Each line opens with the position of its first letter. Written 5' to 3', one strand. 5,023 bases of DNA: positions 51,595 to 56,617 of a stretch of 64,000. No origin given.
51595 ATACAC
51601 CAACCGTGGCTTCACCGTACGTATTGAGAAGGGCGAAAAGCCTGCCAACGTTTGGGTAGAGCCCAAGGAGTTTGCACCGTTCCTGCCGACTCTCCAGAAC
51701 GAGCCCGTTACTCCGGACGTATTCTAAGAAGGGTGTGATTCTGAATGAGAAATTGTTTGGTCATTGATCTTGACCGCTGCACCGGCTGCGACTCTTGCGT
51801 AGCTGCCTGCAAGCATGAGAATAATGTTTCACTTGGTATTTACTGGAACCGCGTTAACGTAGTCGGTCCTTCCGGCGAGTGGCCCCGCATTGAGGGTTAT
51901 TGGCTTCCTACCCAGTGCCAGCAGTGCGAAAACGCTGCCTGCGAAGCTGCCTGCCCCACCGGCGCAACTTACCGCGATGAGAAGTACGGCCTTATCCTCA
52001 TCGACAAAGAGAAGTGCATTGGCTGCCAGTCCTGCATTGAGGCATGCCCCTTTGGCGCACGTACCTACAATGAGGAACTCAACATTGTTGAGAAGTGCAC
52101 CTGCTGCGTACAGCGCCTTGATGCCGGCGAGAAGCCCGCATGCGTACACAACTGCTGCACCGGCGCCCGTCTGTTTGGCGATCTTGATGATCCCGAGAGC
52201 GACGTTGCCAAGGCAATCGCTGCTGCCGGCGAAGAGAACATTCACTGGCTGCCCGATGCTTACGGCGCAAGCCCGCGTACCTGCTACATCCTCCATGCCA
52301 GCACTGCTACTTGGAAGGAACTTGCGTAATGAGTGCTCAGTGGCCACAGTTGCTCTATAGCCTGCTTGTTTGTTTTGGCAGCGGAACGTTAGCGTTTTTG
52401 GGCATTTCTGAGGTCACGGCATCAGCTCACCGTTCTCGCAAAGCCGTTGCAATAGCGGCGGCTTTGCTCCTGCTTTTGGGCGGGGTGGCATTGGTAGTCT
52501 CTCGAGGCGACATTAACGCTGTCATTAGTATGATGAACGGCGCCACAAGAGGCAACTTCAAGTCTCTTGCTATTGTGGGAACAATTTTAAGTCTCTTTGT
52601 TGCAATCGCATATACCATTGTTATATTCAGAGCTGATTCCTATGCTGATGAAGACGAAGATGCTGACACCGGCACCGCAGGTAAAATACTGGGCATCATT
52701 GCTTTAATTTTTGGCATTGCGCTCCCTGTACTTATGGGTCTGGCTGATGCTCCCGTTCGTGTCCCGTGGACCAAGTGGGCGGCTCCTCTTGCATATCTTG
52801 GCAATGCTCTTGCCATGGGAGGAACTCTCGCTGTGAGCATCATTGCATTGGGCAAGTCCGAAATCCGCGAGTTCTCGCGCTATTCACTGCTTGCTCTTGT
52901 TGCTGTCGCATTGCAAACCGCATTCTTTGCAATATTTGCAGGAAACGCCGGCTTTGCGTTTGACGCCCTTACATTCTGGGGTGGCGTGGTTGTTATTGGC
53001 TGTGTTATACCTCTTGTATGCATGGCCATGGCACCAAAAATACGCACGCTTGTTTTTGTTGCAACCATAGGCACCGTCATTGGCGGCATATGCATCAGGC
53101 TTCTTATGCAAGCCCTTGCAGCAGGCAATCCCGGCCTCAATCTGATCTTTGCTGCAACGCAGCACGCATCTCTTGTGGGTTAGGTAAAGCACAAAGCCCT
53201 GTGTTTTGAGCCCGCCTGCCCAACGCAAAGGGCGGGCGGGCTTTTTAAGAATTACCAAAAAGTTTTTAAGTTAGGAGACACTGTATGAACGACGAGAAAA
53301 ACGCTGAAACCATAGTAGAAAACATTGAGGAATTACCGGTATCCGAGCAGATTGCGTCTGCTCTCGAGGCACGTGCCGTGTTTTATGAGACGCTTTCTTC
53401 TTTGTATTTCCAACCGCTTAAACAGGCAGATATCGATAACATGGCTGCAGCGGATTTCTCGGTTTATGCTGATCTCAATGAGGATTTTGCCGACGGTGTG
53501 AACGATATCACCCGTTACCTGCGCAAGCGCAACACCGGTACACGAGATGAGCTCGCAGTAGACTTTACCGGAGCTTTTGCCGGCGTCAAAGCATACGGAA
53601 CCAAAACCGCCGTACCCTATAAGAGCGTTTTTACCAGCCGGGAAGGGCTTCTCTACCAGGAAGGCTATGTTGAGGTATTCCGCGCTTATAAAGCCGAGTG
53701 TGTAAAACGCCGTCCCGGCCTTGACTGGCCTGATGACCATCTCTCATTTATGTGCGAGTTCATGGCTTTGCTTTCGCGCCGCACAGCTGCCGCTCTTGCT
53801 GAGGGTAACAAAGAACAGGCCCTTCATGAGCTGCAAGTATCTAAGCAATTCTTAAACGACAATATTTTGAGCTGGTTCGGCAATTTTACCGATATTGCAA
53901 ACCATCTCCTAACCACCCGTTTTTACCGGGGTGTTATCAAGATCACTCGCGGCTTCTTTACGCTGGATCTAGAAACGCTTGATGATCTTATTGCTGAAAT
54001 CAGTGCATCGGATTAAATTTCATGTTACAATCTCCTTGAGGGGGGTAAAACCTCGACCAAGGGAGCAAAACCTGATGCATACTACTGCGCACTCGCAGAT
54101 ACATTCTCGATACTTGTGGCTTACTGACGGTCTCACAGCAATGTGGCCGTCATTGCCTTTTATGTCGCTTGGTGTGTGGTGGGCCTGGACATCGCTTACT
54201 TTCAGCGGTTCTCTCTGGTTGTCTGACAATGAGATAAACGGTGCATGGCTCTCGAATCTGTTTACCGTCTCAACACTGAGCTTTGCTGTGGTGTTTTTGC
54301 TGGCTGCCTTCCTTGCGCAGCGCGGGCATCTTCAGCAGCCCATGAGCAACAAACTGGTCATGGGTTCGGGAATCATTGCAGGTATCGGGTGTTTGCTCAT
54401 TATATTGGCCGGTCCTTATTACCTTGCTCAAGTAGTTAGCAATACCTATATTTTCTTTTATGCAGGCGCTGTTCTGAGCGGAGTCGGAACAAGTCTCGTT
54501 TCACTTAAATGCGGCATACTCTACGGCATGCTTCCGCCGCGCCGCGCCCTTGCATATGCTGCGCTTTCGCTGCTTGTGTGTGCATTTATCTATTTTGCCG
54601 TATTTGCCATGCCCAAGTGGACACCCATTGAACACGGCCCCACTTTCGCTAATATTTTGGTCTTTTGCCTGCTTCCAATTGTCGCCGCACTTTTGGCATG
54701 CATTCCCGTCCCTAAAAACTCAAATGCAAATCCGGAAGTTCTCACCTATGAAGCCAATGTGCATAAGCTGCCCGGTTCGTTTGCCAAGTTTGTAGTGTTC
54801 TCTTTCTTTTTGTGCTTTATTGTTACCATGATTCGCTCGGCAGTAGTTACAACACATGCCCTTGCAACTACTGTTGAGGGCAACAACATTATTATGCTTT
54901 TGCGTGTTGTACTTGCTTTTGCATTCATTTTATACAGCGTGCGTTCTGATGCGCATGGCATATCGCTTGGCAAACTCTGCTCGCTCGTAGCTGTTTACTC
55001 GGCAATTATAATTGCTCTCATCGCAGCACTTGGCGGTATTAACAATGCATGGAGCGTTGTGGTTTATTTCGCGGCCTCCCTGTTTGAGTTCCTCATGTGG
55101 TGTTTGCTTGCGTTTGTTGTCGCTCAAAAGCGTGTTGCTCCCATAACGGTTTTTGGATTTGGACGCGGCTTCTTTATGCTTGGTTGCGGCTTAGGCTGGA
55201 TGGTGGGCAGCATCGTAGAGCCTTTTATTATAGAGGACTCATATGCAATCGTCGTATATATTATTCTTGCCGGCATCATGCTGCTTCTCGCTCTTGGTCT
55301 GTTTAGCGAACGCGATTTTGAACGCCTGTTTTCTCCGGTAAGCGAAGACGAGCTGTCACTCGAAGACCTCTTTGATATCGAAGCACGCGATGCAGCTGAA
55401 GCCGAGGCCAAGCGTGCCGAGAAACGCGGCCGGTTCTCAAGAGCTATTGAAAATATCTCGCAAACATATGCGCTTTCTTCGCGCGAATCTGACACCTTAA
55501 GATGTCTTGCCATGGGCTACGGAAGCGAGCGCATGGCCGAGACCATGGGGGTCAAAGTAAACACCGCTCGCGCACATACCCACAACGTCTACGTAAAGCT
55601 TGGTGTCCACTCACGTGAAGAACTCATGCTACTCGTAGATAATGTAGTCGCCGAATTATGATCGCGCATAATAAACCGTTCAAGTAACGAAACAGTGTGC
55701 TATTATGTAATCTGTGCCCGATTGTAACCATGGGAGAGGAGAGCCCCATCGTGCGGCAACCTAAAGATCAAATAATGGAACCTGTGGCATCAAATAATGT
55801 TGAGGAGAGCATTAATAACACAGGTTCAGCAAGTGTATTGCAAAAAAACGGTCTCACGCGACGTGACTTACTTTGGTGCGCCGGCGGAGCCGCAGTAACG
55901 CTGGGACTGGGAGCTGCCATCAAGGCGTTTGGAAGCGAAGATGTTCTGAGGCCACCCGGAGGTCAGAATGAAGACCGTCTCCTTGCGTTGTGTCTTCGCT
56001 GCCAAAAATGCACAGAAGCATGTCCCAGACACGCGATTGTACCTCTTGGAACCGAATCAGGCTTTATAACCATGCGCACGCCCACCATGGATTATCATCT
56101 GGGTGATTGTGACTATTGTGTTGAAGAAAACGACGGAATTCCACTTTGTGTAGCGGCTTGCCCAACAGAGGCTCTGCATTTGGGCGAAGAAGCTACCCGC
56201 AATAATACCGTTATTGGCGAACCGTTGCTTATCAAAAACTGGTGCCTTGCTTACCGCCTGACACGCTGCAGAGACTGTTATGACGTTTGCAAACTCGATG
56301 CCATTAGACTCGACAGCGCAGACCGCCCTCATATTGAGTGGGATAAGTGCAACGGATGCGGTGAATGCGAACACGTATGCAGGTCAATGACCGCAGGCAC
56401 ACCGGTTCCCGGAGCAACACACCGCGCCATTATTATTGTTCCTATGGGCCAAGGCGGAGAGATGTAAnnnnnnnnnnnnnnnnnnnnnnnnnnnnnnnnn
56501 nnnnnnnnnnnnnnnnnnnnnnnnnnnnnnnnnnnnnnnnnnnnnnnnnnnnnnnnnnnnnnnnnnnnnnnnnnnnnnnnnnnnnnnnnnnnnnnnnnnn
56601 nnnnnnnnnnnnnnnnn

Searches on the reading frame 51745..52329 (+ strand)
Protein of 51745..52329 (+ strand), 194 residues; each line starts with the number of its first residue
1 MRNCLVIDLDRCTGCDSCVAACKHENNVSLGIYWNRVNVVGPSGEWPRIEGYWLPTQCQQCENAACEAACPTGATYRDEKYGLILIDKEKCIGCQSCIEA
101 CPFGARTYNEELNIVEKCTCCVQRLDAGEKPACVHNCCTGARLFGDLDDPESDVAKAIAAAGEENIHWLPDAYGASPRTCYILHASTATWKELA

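Call 63: search_protein_families(library=pfam, proteins=[window:51745-52329:+], max_evalue=0.001)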
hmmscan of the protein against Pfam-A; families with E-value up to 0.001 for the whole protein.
window:51745-52329:+ (194 aa): 8 families
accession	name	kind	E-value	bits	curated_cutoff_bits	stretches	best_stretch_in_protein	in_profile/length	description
PF13247.11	Fer4_11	-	7.5e-26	90.7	26.2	1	51-146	3-99/100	4Fe-4S dicluster domain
PF13237.11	Fer4_10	-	1.3e-12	47.9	25.5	3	55-102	6-53/53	4Fe-4S dicluster domain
PF00037.32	Fer4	-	3.1e-12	46.2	21.1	2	85-106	2-23/24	4Fe-4S binding domain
PF12837.12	Fer4_6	-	4e-11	42.7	25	1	84-105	2-23/24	4Fe-4S binding domain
PF12797.12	Fer4_2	-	2.2e-10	40.2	24.5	2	84-103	3-22/22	4Fe-4S binding domain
PF12838.12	Fer4_7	-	2.7e-09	37.8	27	1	57-105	1-52/52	4Fe-4S dicluster domain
PF12800.12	Fer4_4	-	6.7e-07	29.6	24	1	89-104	2-17/17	4Fe-4S binding domain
PF13187.11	Fer4_9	-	4.9e-06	26.9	27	1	57-104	1-50/52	4Fe-4S dicluster domain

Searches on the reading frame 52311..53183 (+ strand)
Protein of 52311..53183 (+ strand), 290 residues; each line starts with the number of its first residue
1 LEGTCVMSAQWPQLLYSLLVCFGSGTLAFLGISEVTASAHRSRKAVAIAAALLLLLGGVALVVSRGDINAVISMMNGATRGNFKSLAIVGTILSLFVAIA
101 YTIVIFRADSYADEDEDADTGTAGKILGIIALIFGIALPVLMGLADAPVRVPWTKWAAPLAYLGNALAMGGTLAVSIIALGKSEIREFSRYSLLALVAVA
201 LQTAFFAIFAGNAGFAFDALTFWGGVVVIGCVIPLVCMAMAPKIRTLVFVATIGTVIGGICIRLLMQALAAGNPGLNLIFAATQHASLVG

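Call 63: search_protein_families(library=pfam, proteins=[window:52311-53183:+], max_evalue=0.001)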
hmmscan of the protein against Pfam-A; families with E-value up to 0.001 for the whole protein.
window:52311-53183:+ (290 aa): 0 families

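Call 65: search_protein_families(library=ncbifam, proteins=[window:52311-53183:+], max_evalue=0.1)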
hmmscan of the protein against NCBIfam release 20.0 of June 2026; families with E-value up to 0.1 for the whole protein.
window:52311-53183:+ (290 aa): 1 family
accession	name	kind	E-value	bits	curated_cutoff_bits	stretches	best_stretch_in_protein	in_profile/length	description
TIGR03148.1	cyt_nit_nrfD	equivalog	0.0032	16.8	347.6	1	213-266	249-307/316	cytochrome c nitrite reductase subunit NrfD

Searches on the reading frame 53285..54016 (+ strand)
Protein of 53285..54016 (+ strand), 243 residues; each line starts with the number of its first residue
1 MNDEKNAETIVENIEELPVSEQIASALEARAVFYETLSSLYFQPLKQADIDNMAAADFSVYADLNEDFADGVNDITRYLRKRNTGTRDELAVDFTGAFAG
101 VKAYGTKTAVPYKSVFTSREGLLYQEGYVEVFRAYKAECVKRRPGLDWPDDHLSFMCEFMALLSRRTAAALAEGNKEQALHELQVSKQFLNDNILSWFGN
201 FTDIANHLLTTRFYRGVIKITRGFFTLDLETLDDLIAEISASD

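Call 3: search_protein_families(library=pfam, proteins=[window:53285-54016:+], max_evalue=0.01)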
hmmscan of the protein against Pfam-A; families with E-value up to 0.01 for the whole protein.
window:53285-54016:+ (243 aa): 1 family
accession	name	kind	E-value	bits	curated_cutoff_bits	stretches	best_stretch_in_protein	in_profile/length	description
PF02613.20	Nitrate_red_del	-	7.7e-26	91.2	22.2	1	65-202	5-135/136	Nitrate reductase delta subunit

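Call 4: search_protein_families(library=ncbifam, proteins=[window:53285-54016:+], max_evalue=0.01)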
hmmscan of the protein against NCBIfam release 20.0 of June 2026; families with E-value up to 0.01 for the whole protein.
window:53285-54016:+ (243 aa): 3 families
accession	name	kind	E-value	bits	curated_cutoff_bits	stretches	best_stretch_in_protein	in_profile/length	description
NF003442.0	PRK04976.1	equivalog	3.5e-23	82.6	132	1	23-232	5-208/211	molecular chaperone TorD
TIGR03482.1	DMSO_red_II_cha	subfamily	7.7e-06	26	152.3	1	83-232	49-192/197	DMSO reductase family type II enzyme chaperone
NF008632.0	PRK11621.1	equivalog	0.00023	20.9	162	1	84-222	62-182/203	Tat proofreading chaperone DmsD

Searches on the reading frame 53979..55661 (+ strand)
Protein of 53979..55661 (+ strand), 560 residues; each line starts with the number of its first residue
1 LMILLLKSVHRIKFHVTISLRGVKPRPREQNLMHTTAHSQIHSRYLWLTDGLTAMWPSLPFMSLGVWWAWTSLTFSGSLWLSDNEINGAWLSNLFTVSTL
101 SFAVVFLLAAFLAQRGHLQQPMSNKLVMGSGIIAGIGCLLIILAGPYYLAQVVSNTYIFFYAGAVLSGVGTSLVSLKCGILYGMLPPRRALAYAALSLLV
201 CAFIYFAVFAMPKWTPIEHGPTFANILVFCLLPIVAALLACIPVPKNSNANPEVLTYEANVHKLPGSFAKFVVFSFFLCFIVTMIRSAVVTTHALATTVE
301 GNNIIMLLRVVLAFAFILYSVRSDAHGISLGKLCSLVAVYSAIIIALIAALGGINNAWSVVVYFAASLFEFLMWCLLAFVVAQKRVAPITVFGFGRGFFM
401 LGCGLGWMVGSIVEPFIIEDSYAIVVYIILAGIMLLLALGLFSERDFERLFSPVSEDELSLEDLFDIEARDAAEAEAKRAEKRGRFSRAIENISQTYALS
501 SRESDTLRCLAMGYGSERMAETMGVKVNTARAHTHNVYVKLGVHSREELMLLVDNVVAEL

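Call 3: search_protein_families(library=pfam, proteins=[window:53979-55661:+], max_evalue=0.01)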
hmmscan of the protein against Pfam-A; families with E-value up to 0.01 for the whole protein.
window:53979-55661:+ (560 aa): 2 families
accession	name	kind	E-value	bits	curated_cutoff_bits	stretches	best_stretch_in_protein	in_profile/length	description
PF00196.25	GerE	-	4.2e-10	39.5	23.5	1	499-552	3-56/57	Bacterial regulatory proteins, luxR family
PF07690.21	MFS_1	-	0.0018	17.7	33.4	1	392-453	119-183/347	Major Facilitator Superfamily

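Call 4: search_protein_families(library=ncbifam, proteins=[window:53979-55661:+], max_evalue=0.01)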
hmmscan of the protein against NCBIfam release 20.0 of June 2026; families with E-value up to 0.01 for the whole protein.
window:53979-55661:+ (560 aa): 11 families
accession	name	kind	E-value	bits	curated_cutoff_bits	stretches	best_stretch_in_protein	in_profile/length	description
NF008548.0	PRK11475.1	equivalog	7.3e-08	32.2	176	1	492-549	128-185/207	DNA-binding transcriptional activator BglJ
NF041232.1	BagY_FevT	exception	3.6e-07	29.4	700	1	486-550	284-348/367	LuxR family transcriptional regulator BagY/FevT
NF041673.1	transregRamA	equivalog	3.7e-07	29.5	500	1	493-548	213-268/280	acetate metabolism transcriptional regulator RamA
NF007403.0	PRK09935.1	equivalog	3.6e-06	26.7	271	1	488-550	139-201/210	fimbria biosynthesis transcriptional regulator FimZ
NF003420.0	PRK04841.1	equivalog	6e-06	24.6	537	1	495-551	835-891/903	HTH-type transcriptional regulator MalT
NF052445.1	RespRegMctR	equivalog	0.00012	21.5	300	1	494-550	140-196/205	two-component system response regulator MctR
NF047785.1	respo_reg_MadR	equivalog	0.00018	20.9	300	1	491-549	140-199/209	MadR family response regulator transcription factor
NF010444.1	PRK13870.1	equivalog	0.0014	18.1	250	1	465-551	141-226/234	autoinducer-binding transcriptional regulator TraR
NF011896.0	PRK15369.1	equivalog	0.0025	17.4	242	1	495-551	146-202/211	two component system response regulator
NF007708.0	PRK10403.1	equivalog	0.0062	16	343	1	498-547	153-202/215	nitrate/nitrite response regulator protein NarP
NF007505.1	PRK10100.1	equivalog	0.0066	16.1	250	0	492-547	138-193/204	biofilm master transcriptional regulator CsgD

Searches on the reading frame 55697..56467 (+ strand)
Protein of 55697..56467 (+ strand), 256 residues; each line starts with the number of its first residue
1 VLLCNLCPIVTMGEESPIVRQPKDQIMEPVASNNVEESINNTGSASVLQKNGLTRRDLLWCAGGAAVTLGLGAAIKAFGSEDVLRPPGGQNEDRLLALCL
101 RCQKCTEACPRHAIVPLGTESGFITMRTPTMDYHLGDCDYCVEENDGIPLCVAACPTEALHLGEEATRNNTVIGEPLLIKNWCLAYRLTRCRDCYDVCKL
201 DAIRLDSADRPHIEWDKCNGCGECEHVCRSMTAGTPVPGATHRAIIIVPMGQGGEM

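Call 3: search_protein_families(library=pfam, proteins=[window:55697-56467:+], max_evalue=0.01)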
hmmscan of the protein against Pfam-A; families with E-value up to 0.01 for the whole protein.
window:55697-56467:+ (256 aa): 11 families
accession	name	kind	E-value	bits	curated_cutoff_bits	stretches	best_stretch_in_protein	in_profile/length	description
PF12838.12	Fer4_7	-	6.9e-13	49.3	27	2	99-159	2-52/52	4Fe-4S dicluster domain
PF13187.11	Fer4_9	-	3.7e-10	40.1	27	3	99-159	2-51/52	4Fe-4S dicluster domain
PF00037.32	Fer4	-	9.2e-09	35.2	21.1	2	212-228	2-18/24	4Fe-4S binding domain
PF13183.11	Fer4_8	-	1.8e-06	28.8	27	1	90-112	45-67/68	4Fe-4S dicluster domain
PF25160.1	LdpA_Fe-S-bd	-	1.9e-06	28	27.6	1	192-228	7-38/49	LdpA Fe-S cluster-binding domain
PF12797.12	Fer4_2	-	1.9e-06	27.9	24.5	1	210-228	2-20/22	4Fe-4S binding domain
PF13237.11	Fer4_10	-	3.1e-06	27.4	25.5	0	189-228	10-52/53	4Fe-4S dicluster domain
PF13484.11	Fer4_16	-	1.8e-05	25.8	30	0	99-116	2-19/66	4Fe-4S double cluster binding domain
PF14697.11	Fer4_21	-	4.7e-05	23.9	35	1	190-228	10-51/59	4Fe-4S dicluster domain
PF12800.12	Fer4_4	-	0.0004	21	24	0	98-110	3-15/17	4Fe-4S binding domain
PF12837.12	Fer4_6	-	0.0015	18.9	25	1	212-228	3-19/24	4Fe-4S binding domain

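Call 4: search_protein_families(library=ncbifam, proteins=[window:55697-56467:+], max_evalue=0.01)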
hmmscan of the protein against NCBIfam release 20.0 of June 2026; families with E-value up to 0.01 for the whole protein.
window:55697-56467:+ (256 aa): 45 families (the best 25 are shown)
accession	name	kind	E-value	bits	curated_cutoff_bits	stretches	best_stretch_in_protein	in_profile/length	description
NF007012.0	PRK09476.1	equivalog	2.1e-19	69.7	269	1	65-230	26-198/254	ferredoxin-type protein NapG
TIGR00402.1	napF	equivalog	5.4e-18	65.3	102.2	1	83-229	21-144/149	ferredoxin-type protein NapF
TIGR00397.1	mauM_napG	subfamily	1.8e-14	53.8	178.85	1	80-229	36-188/213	MauM/NapG family ferredoxin-type protein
TIGR02179.1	PorD_KorD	subfamily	7.9e-10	38.7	60.05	2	187-230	26-69/78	2-oxoacid:acceptor oxidoreductase, delta subunit, pyruvate/2-ketoisovalerate family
NF007203.0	PRK09624.1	equivalog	8.9e-09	35.5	171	1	188-230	53-95/105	pyuvate ferredoxin oxidoreductase subunit delta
TIGR02700.1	flavo_MJ0208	hypoth_equivalog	8.3e-07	28.5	251.35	1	187-229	149-190/234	dihydromethanopterin reductase (acceptor)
NF040684.1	PorD_Arch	equivalog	8.8e-07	28.9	120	1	177-229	28-75/85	pyruvate synthase subunit PorD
NF058577.1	FdxA_fam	equivalog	5e-06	26.6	65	1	190-229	11-49/52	4Fe-4S ferredoxin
TIGR04105.1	FeFe_hydrog_B1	subfamily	7.7e-06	24.8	450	1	191-228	118-154/462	monomeric [FeFe] hydrogenase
NF045874.1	Vhu_polyferre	exception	1e-05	24.4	600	1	99-230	198-306/381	F420-non-reducing hydrogenase associated-polyferredoxin VhuB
NF005504.0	PRK07118.1-3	equivalog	1.5e-05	24.5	437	1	189-230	143-185/293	Fe-S cluster domain-containing protein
NF005503.0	PRK07118.1-2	equivalog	2.5e-05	23.7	252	1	191-229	143-180/292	RnfABCDGE type electron transport complex subunit B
NF048010.1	SfplDhtActHpsHDes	equivalog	3.3e-05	22.9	430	1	181-231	55-103/298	(2S)-3-sulfopropanediol dehydratase activating enzyme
NF042909.1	FMH_DH_FwdF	exception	4.3e-05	22.8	375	1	99-231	140-272/336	tungsten-dependent formylmethanofuran dehydrogenase subunit FwdF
NF041836.1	rnfB_Methano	equivalog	6.7e-05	22.5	445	1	150-230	178-259/265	Rnf electron transport complex subunit RnfB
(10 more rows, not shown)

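Call 55: search_solved_structures(query=window:55751-56467:+, max_evalue=0.01)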
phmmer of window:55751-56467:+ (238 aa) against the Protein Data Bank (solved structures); distinct sequences matched with E-value up to 0.01: 3.
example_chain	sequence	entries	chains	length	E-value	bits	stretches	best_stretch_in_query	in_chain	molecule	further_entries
1bqx_A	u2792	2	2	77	0.003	19.9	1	171-211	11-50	PROTEIN (FERREDOXIN) | FERREDOXIN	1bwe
8e9g_I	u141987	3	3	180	0.0082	18.5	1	78-147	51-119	NADH-quinone oxidoreductase subunit I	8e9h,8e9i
9sw6_G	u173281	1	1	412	0.0082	18.5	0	57-147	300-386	Polyferredoxin protein MvhB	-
